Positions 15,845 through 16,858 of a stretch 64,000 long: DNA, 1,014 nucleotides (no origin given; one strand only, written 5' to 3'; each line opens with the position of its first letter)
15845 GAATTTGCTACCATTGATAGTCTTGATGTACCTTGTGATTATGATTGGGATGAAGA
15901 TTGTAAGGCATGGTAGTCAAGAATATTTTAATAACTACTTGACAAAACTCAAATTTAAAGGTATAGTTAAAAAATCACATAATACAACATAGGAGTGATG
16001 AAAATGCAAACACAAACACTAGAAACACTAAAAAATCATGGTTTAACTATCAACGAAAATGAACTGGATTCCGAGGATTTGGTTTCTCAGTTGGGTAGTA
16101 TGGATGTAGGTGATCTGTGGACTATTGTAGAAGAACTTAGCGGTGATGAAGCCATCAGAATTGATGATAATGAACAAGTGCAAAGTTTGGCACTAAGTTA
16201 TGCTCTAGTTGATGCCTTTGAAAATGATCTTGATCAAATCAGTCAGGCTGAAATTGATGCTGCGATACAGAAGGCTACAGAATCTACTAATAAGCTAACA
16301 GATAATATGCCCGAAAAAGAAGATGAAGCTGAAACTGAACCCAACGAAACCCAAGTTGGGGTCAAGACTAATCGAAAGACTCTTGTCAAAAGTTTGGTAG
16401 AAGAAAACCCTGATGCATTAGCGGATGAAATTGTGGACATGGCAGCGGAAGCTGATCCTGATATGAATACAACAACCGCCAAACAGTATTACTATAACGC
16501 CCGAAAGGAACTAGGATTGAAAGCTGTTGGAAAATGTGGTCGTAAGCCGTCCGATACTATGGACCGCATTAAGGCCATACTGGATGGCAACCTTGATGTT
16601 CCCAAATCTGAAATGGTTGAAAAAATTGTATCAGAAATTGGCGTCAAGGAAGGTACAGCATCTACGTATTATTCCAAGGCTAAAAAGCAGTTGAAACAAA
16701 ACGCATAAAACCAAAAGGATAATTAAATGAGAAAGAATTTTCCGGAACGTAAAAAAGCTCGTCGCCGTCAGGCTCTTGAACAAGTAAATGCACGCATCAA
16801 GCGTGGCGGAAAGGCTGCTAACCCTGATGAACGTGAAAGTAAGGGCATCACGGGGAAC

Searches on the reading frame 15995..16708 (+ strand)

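Call 21: search_protein_families(library=pfam, proteins=[window:15995-16708:+], max_evalue=0.01)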
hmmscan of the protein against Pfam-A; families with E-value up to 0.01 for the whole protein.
window:15995-16708:+ (237 aa): 0 families

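Call 22: search_protein_families(library=phrogs, proteins=[window:15995-16708:+], max_evalue=0.001)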
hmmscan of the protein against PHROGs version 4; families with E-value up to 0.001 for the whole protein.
window:15995-16708:+ (237 aa): 1 family
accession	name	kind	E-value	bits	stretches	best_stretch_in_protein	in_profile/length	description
phrog_37949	-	unknown function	0.00018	22.7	1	69-111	27-69/95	-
